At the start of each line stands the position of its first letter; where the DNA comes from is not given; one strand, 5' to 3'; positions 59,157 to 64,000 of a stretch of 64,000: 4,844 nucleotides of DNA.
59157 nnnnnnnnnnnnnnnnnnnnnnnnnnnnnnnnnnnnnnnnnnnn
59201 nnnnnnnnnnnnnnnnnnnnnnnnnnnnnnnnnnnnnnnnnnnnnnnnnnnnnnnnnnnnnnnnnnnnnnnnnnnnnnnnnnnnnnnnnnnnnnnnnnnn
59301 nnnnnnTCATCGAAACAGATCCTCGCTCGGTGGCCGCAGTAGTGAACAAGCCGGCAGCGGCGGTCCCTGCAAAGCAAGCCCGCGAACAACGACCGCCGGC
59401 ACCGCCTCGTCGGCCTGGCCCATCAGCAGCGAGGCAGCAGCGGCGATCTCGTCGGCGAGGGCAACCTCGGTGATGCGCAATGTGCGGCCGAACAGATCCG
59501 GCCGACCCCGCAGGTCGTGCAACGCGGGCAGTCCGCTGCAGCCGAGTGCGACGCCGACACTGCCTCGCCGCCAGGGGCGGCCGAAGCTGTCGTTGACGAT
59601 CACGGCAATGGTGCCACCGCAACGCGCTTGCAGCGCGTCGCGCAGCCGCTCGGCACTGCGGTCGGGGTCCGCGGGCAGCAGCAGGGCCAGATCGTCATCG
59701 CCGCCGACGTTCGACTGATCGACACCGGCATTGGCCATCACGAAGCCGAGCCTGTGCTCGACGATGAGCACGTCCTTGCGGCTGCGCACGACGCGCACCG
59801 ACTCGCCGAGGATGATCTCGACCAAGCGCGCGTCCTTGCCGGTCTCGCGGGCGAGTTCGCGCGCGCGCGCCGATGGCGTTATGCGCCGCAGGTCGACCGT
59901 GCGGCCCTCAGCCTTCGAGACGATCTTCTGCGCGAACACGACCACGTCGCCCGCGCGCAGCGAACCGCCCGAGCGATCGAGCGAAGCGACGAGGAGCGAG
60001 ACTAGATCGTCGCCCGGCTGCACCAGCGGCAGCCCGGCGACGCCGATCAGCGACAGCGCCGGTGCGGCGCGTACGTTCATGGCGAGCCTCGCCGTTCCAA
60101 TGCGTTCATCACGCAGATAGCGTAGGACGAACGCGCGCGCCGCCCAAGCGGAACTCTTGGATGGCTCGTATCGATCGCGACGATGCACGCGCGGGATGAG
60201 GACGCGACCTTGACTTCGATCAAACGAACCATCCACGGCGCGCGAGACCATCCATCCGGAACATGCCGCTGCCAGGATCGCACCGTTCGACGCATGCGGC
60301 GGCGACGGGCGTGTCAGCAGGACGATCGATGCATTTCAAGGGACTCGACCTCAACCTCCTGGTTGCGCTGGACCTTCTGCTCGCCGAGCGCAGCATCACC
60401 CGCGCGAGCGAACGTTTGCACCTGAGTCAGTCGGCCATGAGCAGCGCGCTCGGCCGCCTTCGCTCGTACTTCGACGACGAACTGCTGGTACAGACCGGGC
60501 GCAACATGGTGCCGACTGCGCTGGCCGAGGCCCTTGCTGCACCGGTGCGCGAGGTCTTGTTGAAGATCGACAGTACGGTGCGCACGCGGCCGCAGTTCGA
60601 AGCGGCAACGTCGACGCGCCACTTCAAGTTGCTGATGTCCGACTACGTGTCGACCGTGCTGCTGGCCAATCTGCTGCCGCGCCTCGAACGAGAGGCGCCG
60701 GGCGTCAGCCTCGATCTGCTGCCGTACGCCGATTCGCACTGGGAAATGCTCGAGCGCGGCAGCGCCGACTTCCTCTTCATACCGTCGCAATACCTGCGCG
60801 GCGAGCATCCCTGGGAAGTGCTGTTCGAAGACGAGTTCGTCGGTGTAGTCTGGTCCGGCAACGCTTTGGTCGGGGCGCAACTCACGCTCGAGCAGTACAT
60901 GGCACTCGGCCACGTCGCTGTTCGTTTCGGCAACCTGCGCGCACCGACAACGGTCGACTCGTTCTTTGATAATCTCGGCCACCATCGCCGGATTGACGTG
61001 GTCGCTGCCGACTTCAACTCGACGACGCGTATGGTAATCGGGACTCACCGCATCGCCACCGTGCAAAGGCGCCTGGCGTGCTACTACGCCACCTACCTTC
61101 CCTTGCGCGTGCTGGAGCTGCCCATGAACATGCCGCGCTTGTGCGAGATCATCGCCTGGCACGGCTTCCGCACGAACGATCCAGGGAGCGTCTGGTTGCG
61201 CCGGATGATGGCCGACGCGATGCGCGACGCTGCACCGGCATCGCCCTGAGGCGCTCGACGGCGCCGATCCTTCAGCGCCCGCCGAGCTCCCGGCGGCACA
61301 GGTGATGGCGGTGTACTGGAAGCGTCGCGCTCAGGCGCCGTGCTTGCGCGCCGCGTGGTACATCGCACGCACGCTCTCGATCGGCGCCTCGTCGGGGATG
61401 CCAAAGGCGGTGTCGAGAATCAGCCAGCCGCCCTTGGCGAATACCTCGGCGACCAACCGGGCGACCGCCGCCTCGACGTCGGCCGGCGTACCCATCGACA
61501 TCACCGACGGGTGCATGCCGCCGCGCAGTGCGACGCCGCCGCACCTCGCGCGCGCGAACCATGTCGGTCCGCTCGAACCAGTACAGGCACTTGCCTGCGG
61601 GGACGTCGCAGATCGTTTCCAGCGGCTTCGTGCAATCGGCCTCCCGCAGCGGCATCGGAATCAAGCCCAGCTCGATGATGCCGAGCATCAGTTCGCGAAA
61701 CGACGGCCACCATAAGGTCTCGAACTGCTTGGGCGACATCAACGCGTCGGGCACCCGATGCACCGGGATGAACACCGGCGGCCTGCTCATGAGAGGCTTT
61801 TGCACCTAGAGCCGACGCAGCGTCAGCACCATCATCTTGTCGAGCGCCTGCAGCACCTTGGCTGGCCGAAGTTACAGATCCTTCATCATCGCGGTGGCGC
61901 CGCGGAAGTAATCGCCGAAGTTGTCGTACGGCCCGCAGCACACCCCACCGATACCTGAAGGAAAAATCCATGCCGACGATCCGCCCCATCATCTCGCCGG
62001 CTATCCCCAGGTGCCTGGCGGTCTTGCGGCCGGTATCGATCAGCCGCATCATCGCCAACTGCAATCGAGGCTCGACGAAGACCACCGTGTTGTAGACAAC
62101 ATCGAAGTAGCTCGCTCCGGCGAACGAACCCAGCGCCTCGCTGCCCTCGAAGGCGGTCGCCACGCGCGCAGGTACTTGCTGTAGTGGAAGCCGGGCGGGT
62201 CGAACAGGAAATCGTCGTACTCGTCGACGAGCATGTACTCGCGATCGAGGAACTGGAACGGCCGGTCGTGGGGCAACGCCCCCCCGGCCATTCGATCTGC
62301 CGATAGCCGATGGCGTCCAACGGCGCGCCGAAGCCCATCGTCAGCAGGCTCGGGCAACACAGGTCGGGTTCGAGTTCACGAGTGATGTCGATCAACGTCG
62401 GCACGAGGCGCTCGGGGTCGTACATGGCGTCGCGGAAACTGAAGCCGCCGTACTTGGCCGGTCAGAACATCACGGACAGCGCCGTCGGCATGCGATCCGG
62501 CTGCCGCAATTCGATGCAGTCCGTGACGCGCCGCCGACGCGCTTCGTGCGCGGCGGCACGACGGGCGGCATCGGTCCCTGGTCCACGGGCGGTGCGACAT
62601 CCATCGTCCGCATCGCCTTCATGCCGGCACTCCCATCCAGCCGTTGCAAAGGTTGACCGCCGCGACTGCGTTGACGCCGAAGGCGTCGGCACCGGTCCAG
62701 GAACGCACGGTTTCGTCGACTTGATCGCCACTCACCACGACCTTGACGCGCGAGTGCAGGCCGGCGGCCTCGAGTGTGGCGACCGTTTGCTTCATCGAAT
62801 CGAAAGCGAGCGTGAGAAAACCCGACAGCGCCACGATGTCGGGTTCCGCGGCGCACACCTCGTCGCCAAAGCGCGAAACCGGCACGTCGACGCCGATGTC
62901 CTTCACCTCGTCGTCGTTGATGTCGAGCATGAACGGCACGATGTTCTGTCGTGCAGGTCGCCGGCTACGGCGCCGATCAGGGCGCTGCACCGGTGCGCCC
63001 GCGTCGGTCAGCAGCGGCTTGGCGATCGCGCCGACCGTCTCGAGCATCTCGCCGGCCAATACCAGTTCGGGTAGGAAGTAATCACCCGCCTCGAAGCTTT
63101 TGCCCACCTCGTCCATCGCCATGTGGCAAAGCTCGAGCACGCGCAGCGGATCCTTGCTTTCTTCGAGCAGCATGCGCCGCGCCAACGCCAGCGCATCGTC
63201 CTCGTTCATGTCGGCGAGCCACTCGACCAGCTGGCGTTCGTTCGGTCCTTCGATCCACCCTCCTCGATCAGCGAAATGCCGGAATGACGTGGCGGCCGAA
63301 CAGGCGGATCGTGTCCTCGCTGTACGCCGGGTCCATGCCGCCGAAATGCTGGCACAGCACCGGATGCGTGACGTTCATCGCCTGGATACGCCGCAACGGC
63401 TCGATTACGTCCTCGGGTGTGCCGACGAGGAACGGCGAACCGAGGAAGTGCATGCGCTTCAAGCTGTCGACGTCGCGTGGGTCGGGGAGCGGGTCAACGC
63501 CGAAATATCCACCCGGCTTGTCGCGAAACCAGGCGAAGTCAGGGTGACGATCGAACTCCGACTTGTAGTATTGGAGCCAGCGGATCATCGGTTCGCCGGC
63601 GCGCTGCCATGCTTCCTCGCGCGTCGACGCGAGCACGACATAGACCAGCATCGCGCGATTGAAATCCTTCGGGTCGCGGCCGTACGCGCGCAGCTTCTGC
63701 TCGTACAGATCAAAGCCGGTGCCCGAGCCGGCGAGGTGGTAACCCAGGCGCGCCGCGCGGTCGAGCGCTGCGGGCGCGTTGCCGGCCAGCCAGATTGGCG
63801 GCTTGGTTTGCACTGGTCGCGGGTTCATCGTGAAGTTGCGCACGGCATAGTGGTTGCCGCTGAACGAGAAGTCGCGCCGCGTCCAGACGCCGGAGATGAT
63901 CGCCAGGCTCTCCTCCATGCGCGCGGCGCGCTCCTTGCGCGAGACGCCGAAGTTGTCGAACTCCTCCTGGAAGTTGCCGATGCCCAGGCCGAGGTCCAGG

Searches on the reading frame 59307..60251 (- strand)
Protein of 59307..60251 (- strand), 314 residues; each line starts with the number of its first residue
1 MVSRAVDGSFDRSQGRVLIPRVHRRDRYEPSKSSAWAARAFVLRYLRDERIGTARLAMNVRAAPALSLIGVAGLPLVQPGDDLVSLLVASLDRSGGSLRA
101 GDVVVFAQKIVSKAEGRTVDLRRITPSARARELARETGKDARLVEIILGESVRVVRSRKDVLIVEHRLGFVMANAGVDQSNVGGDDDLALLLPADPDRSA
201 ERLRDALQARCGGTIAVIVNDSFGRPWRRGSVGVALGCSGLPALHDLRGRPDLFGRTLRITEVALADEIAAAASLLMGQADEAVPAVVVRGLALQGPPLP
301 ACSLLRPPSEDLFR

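Call 13: search_protein_families(library=pfam, proteins=[window:59307-60251:-])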
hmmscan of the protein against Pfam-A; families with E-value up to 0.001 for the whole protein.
window:59307-60251:- (314 aa): 1 family
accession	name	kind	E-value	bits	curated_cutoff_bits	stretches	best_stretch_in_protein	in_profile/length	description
PF01996.21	F420_ligase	-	8.5e-80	267.8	25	1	74-291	4-218/218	F420-0:Gamma-glutamyl ligase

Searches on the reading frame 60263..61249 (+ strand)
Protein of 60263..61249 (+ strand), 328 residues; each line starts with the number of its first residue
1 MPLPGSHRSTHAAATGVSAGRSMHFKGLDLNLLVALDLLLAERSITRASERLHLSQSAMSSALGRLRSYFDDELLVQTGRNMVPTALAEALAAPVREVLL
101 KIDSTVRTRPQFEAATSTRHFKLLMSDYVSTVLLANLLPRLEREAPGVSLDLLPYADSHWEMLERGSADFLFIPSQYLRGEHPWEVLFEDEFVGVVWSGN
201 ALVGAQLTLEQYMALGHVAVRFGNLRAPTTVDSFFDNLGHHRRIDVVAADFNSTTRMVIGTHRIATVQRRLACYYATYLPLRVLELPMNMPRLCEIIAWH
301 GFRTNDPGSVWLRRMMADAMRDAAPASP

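Call 13: search_protein_families(library=pfam, proteins=[window:60263-61249:+])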
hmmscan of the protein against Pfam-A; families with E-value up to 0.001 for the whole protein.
window:60263-61249:+ (328 aa): 2 families
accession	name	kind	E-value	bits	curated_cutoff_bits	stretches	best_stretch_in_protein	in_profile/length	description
PF00126.33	HTH_1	-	3.2e-13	49.8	26.6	1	30-88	1-59/60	Bacterial regulatory helix-turn-helix protein, lysR family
PF03466.25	LysR_substrate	-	5.1e-12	46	28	1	118-320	5-208/209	LysR substrate binding domain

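Call 14: search_protein_families(library=ncbifam, proteins=[window:60263-61249:+], max_evalue=0.01)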
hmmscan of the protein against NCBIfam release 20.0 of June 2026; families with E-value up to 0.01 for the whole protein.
window:60263-61249:+ (328 aa): 33 families (the best 25 are shown)
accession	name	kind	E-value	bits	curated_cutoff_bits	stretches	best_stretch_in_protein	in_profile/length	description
NF050187.1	TransRegBsrAPseudo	equivalog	3.4e-48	164.3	480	1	24-317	4-296/298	LysR family transcriptional regulator BsrA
NF007063.1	PRK09508.1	equivalog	3.2e-40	138.3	262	1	22-318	9-303/307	transcriptional regulator LeuO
NF045905.1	TransRegLelALeg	equivalog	1e-28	100.5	500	1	23-321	2-302/305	LysR family transcriptional regulator LelA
NF007581.0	PRK10216.1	equivalog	5.3e-23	81.6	314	1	27-318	7-313/319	HTH-type transcriptional regulator YidZ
NF047710.1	TransRegCitRGProt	equivalog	6.9e-17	61.7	400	1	25-294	7-274/295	DNA-binding transcriptional repressor CitR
NF008554.1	PRK11482.1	equivalog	4.3e-10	39.1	277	1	26-287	27-283/317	YbeF family transcriptional regulator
NF040786.1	LysR_Sec_metab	equivalog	3.5e-08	32.8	250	1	29-193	2-166/298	selenium metabolism-associated LysR family transcriptional regulator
NF008416.0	PRK11242.1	equivalog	4.3e-08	32.8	277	1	42-206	15-179/300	transcriptional regulator CynR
NF009888.0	PRK13348.1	subfamily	3.9e-06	26.1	297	1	28-112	3-86/302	HTH-type transcriptional regulator ArgP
NF040889.1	trans_reg_YeiE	equivalog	1.3e-05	24.6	480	1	42-213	17-184/288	DNA-binding transcriptional regulator YeiE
NF053705.1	TransRegGltCGpos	equivalog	1.4e-05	24.4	350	1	44-153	17-125/300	glutamate biosynthesis transcriptional regulator GltC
NF058504.1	TransRegCcpCBac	equivalog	1.6e-05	24.5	400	1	36-152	9-124/287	transcriptional regulator CcpC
NF007439.0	PRK09986.1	equivalog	1.8e-05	24.3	290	1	28-109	7-88/296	LysR family transcriptional regulator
NF008095.0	PRK10837.1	subfamily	2e-05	23.9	281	1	40-213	15-184/290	LysR family transcriptional regulator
NF002964.0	PRK03635.1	subfamily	2.9e-05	23.3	197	1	28-100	3-74/297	ArgP/LysG family DNA-binding transcriptional regulator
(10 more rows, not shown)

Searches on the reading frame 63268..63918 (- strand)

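Call 13: search_protein_families(library=pfam, proteins=[window:63268-63918:-])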
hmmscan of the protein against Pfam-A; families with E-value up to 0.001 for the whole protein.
window:63268-63918:- (216 aa): 1 family
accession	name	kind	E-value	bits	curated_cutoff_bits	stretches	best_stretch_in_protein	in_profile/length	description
PF00296.26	Bac_luciferase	-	6.8e-24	85.2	27.9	1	1-184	127-313/314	Luciferase-like monooxygenase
